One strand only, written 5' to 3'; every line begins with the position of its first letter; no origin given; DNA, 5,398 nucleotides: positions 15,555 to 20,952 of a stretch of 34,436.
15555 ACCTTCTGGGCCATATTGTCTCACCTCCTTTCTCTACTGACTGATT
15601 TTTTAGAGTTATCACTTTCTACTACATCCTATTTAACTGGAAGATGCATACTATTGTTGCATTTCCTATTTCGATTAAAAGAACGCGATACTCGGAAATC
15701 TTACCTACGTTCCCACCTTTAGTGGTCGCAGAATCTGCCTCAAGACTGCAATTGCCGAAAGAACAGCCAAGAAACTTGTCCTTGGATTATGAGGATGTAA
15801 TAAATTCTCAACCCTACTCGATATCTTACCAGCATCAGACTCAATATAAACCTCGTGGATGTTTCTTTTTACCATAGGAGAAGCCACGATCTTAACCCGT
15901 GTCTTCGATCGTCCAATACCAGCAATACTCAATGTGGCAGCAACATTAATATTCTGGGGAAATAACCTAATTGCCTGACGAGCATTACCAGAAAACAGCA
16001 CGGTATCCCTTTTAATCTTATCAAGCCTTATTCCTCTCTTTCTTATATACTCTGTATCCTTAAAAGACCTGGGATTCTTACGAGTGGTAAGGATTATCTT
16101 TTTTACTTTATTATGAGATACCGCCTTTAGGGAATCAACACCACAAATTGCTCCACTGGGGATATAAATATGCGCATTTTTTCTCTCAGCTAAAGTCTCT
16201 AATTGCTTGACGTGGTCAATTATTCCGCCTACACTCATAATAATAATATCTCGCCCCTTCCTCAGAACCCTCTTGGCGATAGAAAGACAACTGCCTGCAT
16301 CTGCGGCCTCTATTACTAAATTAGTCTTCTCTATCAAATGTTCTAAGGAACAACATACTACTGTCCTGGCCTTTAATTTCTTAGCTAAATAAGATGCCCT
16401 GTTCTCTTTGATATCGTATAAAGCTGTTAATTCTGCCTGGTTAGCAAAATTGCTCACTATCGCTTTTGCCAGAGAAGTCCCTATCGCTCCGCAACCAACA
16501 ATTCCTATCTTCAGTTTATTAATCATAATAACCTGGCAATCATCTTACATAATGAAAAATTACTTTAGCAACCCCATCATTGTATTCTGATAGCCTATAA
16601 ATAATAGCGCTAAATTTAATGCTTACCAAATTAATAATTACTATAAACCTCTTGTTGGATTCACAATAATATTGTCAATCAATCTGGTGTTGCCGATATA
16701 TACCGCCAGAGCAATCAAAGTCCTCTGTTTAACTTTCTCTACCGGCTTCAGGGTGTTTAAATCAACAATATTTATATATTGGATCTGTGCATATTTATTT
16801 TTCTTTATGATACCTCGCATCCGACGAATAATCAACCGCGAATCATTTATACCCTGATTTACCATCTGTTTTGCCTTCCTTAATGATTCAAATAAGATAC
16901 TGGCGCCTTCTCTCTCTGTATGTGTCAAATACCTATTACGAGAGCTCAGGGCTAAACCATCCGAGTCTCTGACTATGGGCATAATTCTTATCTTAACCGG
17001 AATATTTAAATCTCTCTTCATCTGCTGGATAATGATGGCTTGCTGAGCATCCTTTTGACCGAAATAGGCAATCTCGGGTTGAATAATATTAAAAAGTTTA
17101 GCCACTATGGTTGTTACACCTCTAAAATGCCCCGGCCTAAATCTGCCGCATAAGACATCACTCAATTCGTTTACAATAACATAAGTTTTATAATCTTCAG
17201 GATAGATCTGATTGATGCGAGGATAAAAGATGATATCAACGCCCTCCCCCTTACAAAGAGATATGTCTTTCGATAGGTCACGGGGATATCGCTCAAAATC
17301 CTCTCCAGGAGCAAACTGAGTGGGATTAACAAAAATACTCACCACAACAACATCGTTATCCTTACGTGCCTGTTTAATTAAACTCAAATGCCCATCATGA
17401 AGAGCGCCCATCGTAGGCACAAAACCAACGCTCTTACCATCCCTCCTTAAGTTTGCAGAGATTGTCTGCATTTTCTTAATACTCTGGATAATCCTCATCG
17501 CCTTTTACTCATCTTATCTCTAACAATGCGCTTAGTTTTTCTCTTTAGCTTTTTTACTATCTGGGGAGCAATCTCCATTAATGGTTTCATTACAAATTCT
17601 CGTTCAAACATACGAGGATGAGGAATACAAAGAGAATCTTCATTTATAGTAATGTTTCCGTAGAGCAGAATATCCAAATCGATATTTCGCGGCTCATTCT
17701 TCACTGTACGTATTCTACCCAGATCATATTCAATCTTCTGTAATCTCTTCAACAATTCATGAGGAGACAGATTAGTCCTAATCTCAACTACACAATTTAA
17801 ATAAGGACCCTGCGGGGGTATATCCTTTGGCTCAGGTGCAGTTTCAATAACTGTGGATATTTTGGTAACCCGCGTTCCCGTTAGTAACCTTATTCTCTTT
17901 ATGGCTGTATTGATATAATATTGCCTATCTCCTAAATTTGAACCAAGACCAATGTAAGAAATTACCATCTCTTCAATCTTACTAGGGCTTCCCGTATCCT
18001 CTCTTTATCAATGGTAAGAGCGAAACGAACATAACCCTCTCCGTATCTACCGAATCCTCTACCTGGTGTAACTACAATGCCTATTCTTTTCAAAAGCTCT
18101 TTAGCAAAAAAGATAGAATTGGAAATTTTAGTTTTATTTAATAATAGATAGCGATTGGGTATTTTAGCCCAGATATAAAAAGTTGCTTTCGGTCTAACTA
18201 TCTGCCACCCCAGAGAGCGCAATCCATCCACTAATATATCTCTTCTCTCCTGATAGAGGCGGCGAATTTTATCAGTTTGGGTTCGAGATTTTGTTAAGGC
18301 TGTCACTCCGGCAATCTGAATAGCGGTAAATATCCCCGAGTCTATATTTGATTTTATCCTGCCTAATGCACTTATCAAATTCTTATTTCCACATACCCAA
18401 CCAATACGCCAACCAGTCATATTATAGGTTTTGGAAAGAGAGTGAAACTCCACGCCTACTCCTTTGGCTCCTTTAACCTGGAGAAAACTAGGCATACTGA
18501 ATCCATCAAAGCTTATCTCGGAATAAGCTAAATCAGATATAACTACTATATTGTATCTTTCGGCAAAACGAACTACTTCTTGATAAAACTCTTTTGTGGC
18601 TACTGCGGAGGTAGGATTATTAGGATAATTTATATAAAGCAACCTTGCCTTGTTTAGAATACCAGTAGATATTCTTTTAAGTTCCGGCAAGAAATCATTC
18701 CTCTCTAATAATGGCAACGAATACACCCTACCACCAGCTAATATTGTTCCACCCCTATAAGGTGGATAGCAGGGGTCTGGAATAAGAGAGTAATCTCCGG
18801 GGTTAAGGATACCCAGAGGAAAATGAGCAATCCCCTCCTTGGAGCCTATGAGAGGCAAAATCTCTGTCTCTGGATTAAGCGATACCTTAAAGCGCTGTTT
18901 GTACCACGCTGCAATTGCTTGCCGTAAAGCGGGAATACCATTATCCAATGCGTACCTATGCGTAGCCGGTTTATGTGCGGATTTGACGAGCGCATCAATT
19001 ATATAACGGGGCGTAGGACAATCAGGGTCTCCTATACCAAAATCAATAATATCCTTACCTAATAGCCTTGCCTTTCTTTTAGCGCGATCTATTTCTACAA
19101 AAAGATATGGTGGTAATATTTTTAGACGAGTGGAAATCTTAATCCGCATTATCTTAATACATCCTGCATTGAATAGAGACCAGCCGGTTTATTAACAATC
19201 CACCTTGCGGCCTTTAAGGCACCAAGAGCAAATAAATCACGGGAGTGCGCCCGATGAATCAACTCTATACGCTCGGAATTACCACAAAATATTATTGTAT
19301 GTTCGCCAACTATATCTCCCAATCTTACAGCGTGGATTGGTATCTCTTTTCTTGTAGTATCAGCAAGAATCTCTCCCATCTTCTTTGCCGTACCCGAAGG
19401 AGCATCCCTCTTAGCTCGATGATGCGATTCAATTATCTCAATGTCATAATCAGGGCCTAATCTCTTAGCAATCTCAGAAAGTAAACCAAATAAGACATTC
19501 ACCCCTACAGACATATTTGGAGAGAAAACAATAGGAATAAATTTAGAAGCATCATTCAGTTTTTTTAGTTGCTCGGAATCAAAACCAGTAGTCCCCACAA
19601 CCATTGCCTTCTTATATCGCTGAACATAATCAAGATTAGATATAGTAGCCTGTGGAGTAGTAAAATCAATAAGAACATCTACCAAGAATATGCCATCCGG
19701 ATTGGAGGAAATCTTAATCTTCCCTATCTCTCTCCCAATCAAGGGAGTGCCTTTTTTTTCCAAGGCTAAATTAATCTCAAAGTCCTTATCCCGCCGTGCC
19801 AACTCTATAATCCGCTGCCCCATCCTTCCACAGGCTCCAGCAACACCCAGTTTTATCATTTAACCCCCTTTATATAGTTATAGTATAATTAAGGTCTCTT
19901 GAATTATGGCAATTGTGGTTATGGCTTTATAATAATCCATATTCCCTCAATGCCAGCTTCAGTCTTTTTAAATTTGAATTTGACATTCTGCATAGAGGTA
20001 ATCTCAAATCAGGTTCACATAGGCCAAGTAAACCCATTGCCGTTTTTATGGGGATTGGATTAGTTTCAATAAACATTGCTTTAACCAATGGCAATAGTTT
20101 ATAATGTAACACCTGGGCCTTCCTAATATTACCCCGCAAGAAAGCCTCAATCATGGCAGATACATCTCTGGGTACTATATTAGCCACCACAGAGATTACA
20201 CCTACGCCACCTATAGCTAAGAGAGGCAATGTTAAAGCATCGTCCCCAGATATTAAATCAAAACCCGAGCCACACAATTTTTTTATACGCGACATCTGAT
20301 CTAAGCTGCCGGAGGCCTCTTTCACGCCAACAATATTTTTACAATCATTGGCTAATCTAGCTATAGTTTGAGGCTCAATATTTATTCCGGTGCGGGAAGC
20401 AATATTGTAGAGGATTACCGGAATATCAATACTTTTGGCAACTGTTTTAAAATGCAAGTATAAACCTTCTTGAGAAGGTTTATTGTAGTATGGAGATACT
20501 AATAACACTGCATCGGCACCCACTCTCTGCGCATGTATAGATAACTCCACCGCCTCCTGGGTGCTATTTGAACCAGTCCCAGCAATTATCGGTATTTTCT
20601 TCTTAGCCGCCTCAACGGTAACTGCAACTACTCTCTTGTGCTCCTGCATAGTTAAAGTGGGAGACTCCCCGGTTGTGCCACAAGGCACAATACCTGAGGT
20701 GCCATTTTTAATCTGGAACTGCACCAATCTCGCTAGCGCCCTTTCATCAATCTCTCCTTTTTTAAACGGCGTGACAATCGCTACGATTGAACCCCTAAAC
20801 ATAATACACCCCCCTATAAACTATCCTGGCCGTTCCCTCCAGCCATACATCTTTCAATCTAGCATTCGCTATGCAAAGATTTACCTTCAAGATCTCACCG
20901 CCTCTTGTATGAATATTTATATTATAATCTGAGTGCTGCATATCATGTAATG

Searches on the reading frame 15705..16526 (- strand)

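Call 6: search_protein_families(library=pfam, proteins=[window:15705-16526:-], max_evalue=0.001)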
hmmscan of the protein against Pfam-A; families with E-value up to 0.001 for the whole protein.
window:15705-16526:- (273 aa): 5 families
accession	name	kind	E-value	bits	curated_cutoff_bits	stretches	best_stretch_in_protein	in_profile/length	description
PF01958.23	Asp_DH_C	-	1.1e-30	106.1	27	1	172-259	2-89/89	Aspartate dehydrogenase, C-terminal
PF03447.22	NAD_binding_3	-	1.2e-15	58.7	24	1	11-123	1-116/116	Homoserine dehydrogenase, NAD binding domain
PF01408.29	GFO_IDH_MocA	-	1.5e-07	32.5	24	1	5-96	1-91/120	Oxidoreductase family, NAD-binding Rossmann fold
PF01113.26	DapB_N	-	1e-05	26.1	25.6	1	6-115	2-115/124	Dihydrodipicolinate reductase, N-terminus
PF03807.23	F420_oxidored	-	0.00028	21.9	21.6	0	6-77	1-69/94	NADP oxidoreductase coenzyme F420-dependent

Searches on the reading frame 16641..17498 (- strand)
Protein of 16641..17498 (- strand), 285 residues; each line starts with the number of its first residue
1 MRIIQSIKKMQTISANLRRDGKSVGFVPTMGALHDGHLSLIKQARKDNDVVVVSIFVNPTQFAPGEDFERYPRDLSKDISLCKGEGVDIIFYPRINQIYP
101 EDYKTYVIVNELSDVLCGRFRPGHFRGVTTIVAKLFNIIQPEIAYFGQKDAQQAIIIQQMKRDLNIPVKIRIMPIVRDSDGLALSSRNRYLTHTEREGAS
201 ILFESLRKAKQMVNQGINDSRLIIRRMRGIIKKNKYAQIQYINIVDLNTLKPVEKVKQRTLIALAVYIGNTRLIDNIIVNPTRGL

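Call 6: search_protein_families(library=pfam, proteins=[window:16641-17498:-], max_evalue=0.001)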
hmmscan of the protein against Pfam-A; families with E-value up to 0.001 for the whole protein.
window:16641-17498:- (285 aa): 1 family
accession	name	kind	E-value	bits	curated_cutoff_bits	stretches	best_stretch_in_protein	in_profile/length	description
PF02569.21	Pantoate_ligase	-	2.1e-109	365.3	20.7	1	2-278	1-268/268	Pantoate-beta-alanine ligase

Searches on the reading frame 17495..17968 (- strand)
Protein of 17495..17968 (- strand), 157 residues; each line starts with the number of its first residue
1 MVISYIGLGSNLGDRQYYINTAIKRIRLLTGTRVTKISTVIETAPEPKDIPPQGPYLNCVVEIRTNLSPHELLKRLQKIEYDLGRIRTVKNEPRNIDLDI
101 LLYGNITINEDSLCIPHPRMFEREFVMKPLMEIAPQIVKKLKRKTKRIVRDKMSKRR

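Call 6: search_protein_families(library=pfam, proteins=[window:17495-17968:-], max_evalue=0.001)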
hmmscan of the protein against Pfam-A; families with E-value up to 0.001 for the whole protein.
window:17495-17968:- (157 aa): 1 family
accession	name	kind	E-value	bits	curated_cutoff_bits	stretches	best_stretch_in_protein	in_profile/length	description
PF01288.25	HPPK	-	1.4e-39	135.5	25.7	1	5-135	1-116/116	7,8-dihydro-6-hydroxymethylpterin-pyrophosphokinase (HPPK)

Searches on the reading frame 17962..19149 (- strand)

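Call 6: search_protein_families(library=pfam, proteins=[window:17962-19149:-], max_evalue=0.001)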
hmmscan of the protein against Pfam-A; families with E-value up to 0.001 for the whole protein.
window:17962-19149:- (395 aa): 1 family
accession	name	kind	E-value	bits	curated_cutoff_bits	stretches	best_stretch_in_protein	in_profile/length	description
PF00155.27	Aminotran_1_2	-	1.5e-61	209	19.7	1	32-392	1-361/361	Aminotransferase class I and II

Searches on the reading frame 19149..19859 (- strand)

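Call 6: search_protein_families(library=pfam, proteins=[window:19149-19859:-], max_evalue=0.001)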
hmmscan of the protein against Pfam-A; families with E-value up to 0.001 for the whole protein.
window:19149-19859:- (236 aa): 2 families
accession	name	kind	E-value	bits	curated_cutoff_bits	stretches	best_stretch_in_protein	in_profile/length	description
PF05173.19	DapB_C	-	1.4e-44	151.5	27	1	119-235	1-121/121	Dihydrodipicolinate reductase, C-terminus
PF01113.26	DapB_N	-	1.2e-32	113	25.6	1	2-116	1-124/124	Dihydrodipicolinate reductase, N-terminus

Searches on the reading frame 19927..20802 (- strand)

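Call 6: search_protein_families(library=pfam, proteins=[window:19927-20802:-], max_evalue=0.001)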
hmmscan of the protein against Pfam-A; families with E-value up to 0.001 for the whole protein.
window:19927-20802:- (291 aa): 1 family
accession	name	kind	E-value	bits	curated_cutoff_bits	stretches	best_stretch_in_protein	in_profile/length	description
PF00701.28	DHDPS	-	8.4e-102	340.2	22.1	1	2-286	2-287/289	Dihydrodipicolinate synthetase family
